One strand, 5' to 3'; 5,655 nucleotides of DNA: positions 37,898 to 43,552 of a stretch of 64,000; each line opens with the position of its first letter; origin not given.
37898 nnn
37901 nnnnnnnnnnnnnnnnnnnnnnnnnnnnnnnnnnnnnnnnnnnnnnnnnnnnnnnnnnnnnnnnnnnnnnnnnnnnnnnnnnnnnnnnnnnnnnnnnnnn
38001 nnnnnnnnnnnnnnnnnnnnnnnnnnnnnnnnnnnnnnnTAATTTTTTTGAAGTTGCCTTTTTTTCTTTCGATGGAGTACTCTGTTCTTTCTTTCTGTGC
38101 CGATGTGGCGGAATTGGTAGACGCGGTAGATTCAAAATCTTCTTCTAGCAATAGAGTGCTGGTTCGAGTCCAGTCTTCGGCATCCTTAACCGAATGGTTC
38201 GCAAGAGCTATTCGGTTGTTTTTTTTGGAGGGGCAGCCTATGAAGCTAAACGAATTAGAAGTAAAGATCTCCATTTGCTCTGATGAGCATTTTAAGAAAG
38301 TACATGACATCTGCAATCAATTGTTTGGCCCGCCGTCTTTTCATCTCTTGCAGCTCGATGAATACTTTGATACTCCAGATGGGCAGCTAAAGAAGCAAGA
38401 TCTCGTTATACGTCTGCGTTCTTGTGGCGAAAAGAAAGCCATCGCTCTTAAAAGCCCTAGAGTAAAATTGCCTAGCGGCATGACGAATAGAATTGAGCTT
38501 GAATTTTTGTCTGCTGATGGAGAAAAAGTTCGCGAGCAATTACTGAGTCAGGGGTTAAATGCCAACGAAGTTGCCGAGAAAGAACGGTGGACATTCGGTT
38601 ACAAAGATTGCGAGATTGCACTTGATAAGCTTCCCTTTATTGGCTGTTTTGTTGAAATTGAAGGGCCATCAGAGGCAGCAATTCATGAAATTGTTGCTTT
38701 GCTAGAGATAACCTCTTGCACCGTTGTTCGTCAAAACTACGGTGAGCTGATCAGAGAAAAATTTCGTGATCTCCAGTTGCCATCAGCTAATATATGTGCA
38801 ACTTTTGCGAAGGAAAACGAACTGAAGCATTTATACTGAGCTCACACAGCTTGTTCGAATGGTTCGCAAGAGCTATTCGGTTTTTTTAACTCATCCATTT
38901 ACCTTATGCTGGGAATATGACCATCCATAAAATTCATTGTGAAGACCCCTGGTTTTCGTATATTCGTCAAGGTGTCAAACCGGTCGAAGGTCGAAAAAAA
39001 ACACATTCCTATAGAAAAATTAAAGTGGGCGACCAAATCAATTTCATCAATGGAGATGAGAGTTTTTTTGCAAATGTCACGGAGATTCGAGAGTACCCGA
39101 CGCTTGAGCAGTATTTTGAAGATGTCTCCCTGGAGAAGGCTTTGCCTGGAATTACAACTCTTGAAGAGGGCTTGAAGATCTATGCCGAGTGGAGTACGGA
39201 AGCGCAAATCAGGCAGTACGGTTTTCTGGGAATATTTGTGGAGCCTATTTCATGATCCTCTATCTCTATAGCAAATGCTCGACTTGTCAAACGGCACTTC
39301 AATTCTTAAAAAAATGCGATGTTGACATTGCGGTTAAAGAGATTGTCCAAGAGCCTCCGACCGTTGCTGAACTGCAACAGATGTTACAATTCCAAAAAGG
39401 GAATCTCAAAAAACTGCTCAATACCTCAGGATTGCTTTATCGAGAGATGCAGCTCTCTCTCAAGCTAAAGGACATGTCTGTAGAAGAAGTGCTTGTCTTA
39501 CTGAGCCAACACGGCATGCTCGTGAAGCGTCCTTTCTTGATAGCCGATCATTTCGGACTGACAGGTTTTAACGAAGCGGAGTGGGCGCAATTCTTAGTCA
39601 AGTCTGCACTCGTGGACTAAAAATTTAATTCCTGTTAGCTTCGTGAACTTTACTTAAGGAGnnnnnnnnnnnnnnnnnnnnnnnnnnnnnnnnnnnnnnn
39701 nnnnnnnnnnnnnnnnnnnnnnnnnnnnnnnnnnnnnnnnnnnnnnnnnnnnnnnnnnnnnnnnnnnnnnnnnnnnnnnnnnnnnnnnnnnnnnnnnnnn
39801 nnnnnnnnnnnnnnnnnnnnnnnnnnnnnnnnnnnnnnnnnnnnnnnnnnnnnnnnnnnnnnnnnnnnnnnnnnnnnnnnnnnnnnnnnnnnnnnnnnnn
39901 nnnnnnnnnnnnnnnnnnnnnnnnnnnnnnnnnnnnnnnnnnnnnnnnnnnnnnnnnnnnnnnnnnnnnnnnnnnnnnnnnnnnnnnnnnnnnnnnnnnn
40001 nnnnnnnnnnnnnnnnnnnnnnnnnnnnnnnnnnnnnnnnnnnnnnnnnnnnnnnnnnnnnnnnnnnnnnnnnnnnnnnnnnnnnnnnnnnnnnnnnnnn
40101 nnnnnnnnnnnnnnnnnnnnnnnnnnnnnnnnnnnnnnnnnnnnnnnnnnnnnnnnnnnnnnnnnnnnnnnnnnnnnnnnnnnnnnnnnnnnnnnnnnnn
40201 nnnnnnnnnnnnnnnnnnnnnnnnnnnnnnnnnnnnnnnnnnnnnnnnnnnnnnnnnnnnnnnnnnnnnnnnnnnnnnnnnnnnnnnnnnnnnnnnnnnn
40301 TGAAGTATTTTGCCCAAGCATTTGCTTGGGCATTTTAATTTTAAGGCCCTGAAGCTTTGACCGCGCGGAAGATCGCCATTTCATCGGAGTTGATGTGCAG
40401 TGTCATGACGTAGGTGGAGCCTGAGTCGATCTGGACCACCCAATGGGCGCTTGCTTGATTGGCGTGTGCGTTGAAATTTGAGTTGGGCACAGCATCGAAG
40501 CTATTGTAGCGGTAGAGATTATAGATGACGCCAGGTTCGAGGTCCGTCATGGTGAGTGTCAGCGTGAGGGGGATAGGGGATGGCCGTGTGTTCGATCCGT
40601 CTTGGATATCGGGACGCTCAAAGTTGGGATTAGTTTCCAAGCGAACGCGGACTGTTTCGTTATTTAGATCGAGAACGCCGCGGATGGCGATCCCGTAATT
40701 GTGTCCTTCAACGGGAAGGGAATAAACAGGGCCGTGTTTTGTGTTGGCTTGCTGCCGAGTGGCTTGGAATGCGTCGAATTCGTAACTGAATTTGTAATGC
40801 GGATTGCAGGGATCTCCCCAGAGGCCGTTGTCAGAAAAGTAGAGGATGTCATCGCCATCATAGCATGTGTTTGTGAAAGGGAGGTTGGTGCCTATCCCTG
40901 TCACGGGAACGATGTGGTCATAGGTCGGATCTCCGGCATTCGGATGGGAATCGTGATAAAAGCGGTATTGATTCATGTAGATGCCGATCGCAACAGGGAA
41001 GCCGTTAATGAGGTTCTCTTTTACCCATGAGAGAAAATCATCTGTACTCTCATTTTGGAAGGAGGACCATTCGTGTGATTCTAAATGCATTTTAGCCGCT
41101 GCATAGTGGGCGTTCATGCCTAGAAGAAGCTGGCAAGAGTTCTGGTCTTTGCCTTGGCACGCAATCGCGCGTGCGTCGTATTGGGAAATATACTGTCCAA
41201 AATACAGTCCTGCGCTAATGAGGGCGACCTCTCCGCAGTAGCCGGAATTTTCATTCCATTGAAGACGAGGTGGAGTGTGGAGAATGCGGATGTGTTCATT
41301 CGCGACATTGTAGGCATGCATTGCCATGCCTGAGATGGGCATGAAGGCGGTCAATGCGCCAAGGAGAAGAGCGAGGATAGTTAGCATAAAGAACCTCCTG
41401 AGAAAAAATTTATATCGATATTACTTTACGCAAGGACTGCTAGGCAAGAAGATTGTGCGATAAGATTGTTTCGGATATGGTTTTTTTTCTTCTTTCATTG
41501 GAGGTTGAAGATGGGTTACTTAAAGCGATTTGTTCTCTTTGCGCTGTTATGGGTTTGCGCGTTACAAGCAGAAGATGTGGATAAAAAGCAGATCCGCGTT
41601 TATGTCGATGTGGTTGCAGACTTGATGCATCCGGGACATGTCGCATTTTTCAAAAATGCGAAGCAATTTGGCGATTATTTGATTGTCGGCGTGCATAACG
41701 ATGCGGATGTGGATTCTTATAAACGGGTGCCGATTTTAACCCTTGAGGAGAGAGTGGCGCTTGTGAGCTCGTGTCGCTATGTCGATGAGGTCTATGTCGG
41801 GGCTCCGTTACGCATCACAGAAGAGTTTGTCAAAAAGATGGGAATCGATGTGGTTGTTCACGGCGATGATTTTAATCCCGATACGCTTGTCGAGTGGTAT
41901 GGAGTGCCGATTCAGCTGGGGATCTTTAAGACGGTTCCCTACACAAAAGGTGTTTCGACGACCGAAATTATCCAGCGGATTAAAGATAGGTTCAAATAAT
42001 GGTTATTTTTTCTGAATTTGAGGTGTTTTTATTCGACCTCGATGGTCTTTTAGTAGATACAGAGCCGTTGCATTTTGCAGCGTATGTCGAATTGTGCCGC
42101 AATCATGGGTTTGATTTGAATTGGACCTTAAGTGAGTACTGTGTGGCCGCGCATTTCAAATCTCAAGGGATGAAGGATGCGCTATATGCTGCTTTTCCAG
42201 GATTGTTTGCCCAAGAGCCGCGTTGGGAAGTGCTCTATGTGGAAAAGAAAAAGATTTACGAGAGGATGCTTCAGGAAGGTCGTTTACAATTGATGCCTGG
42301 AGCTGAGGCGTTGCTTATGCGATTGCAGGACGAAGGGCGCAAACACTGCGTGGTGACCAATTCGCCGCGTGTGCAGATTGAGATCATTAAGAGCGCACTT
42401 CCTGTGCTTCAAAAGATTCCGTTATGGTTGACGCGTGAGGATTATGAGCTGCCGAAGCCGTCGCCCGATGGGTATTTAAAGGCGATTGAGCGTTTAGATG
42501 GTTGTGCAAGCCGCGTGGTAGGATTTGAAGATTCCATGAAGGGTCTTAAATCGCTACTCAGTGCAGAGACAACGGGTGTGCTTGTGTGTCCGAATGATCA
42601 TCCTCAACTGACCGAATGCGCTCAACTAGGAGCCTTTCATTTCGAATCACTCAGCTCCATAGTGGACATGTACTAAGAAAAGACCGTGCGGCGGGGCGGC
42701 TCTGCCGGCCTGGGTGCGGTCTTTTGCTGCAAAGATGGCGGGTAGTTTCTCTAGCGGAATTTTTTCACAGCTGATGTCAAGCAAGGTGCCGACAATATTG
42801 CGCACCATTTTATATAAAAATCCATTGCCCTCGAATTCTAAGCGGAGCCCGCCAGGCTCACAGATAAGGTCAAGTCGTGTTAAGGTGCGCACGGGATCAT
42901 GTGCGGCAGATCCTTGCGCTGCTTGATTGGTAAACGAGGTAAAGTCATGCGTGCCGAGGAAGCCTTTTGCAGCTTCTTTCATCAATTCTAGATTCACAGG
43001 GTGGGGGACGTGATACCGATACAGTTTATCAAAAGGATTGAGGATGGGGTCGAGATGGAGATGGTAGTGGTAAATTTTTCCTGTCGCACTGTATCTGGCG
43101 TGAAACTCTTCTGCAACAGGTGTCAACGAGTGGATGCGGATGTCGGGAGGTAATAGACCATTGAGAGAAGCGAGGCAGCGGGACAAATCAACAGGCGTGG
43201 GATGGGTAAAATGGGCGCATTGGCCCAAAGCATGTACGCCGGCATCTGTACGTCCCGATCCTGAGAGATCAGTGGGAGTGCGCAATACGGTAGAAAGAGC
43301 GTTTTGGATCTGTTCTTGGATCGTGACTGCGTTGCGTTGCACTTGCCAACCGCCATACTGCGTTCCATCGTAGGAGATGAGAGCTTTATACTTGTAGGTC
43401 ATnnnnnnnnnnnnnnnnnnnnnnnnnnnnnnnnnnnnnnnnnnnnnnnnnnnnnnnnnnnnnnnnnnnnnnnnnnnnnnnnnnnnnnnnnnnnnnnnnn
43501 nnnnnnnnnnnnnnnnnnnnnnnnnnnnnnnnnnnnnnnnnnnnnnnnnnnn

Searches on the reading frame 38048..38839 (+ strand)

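Call 43: search_protein_families(library=pfam, proteins=[window:38048-38839:+], max_evalue=0.0001)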
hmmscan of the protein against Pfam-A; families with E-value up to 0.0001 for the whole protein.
window:38048-38839:+ (263 aa): 1 family
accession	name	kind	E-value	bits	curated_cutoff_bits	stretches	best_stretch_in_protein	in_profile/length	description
PF01928.26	CYTH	-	2e-16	60.8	23.2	1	69-209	3-148/179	CYTH domain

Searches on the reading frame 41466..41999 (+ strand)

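Call 43: search_protein_families(library=pfam, proteins=[window:41466-41999:+], max_evalue=0.0001)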
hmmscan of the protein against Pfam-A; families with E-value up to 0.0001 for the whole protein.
window:41466-41999:+ (177 aa): 1 family
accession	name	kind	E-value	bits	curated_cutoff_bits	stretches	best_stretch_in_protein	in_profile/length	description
PF01467.32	CTP_transf_like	-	1.6e-21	77.4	21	1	52-171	7-133/133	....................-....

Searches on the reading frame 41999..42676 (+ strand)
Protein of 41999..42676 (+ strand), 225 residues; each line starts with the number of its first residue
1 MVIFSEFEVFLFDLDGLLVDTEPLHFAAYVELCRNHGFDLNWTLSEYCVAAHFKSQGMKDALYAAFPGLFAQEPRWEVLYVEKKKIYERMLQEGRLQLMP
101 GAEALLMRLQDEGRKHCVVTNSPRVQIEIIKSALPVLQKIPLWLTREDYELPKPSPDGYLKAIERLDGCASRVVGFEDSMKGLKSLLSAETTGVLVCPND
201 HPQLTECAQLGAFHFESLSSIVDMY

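Call 43: search_protein_families(library=pfam, proteins=[window:41999-42676:+], max_evalue=0.0001)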
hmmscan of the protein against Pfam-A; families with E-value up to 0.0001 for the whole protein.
window:41999-42676:+ (225 aa): 3 families
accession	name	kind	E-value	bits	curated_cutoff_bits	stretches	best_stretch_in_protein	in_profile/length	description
PF13419.12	HAD_2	-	7.2e-20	72.3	23.8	1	11-186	2-168/178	Haloacid dehalogenase-like hydrolase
PF00702.32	Hydrolase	-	3.5e-19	70.4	26.4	1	8-189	2-190/191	haloacid dehalogenase-like hydrolase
PF12710.13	HAD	-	1.4e-05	26.1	27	1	11-134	2-122/189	haloacid dehalogenase-like hydrolase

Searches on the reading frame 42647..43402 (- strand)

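Call 43: search_protein_families(library=pfam, proteins=[window:42647-43402:-], max_evalue=0.0001)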
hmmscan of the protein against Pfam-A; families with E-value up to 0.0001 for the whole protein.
window:42647-43402:- (251 aa): 1 family
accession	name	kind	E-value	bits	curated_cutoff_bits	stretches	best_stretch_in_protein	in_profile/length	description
PF01416.25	PseudoU_synth_1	-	1.2e-39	135.6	23.3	2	144-248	1-107/108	tRNA pseudouridine synthase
